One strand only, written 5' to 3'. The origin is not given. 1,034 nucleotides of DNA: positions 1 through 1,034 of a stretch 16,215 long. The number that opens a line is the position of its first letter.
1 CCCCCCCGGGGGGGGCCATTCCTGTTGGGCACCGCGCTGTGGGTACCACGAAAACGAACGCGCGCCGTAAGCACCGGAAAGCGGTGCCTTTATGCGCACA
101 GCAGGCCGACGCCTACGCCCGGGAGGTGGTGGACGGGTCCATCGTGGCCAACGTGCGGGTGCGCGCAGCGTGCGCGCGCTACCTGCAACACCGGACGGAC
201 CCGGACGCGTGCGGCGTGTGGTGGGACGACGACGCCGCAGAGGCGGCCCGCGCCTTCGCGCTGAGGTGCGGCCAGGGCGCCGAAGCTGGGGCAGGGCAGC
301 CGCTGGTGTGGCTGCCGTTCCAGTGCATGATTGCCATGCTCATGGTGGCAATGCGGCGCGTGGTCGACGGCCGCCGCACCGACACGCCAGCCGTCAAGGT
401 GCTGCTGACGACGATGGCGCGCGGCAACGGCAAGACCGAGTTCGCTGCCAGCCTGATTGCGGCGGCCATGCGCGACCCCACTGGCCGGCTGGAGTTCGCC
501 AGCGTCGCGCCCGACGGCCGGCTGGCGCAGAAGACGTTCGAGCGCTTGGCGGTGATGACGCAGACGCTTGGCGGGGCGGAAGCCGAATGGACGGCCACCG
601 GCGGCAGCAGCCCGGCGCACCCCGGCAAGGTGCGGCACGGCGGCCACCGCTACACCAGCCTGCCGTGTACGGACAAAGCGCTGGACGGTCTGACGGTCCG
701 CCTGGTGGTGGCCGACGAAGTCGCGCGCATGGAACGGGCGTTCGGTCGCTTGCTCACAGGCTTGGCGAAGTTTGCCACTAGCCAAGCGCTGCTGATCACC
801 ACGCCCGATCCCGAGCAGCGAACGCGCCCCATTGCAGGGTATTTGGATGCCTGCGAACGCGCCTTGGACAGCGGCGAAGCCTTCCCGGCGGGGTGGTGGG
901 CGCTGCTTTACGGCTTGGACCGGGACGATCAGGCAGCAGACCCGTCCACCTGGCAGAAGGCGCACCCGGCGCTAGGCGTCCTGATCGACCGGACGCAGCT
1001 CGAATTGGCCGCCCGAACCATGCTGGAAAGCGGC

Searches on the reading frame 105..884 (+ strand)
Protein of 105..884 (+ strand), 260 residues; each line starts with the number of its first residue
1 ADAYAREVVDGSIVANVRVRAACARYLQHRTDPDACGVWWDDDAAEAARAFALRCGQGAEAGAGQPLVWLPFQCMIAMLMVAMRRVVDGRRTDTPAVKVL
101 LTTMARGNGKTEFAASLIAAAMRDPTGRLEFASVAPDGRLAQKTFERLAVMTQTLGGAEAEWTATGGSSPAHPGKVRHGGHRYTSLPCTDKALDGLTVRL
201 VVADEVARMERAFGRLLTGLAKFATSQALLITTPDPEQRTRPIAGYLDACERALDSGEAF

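Call 25: find_related_loci(query=A1, collection=metagenome_contigs, flank=1500)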
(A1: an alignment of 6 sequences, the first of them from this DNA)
Query A1 (260 aa) in metagenome_contigs; peptide patterns used: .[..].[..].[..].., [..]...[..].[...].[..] (x = any residue, [..] = any of these).
283 stretches matched a pattern; 36 encode a relative of the query (tblastn E <= 1e-3); 36 distinct loci.
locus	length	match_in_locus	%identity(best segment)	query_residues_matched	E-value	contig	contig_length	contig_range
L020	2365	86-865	98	1-260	0e+0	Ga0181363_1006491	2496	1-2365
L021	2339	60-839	96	1-260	9e-175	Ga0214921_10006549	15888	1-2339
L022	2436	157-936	83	1-260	4e-144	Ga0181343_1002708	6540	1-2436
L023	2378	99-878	83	1-260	7e-146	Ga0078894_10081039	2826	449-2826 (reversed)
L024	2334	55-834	77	1-260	1e-139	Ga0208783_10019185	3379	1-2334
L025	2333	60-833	73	1-260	8e-132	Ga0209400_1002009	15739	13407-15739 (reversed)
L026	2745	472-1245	75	1-260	2e-130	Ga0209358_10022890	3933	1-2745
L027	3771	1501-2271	72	1-260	1e-126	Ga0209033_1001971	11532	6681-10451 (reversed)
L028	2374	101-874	74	1-260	1e-129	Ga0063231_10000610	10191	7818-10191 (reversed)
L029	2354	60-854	71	1-260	3e-129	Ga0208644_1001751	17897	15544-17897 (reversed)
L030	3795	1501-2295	72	1-260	8e-126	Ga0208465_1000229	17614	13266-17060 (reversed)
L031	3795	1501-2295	71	1-260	3e-124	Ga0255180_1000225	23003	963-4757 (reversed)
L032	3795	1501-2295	71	1-260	2e-124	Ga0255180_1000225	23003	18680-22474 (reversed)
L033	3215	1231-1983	72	8-260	2e-127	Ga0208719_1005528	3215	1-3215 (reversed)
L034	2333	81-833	72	8-260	5e-127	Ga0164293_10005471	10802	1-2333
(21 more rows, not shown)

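Call 45: find_related_loci(query=A1, collection=viral_contigs, flank=300)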
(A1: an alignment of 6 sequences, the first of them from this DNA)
Query A1 (260 aa) in viral_contigs; peptide patterns used: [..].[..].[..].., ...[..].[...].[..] (x = any residue, [..] = any of these).
600 stretches matched a pattern (row limit reached: there are more); 206 encode a relative of the query (tblastn E <= 1e-3); the best 80 are kept; 80 distinct loci.
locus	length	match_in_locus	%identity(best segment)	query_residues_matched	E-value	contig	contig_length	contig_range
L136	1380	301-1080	98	1-260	8e-179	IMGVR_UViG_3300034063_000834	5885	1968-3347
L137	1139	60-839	98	1-260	0e+0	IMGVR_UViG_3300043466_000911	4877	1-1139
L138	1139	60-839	96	1-260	3e-179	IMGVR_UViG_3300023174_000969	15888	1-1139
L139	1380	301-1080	96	1-260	1e-175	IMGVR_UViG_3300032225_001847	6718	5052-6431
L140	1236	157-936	83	1-260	5e-148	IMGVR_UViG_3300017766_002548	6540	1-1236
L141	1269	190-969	78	1-260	1e-144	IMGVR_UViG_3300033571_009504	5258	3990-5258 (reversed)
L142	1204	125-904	78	1-260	5e-145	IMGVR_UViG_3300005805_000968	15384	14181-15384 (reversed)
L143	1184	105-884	77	1-260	2e-143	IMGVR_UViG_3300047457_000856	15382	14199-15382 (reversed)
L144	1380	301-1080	78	1-260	3e-141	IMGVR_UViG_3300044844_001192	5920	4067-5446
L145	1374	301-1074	74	1-260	9e-133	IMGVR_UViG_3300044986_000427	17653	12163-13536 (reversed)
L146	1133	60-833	74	1-260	1e-136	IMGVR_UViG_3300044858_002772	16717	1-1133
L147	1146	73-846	73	1-260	3e-136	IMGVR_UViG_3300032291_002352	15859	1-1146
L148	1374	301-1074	74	1-260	5e-132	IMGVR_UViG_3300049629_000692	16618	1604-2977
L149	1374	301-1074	74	1-260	5e-132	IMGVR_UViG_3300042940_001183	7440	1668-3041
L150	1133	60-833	74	1-260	2e-136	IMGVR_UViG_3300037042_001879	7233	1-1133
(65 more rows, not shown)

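Call 55: find_related_loci(query=A1, collection=genome_contigs, flank=1500)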
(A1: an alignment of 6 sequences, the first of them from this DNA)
Query A1 (260 aa) in genome_contigs; peptide patterns used: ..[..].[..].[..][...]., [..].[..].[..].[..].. (x = any residue, [..] = any of these).
196 stretches matched a pattern; 3 encode a relative of the query (tblastn E <= 1e-3); 3 distinct loci.
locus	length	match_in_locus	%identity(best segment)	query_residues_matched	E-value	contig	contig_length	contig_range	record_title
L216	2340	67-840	75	1-260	3e-133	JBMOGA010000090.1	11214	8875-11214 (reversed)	MAG: Hyphomicrobiaceae bacterium isolate Deming_bin.275 contig17547, whole genome shotgun sequence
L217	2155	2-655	74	41-260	2e-113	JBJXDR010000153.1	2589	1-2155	MAG: Rhodoglobus sp. isolate R.bin.15 k127_819132, whole genome shotgun sequence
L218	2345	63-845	55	1-260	9e-93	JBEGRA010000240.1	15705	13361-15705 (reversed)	MAG: Pseudomonadota bacterium isolate pamunkeyriver_2019_sw_WHONDRS-S19S_0054_B_bin.63 scaffold_2204741, whole genome sh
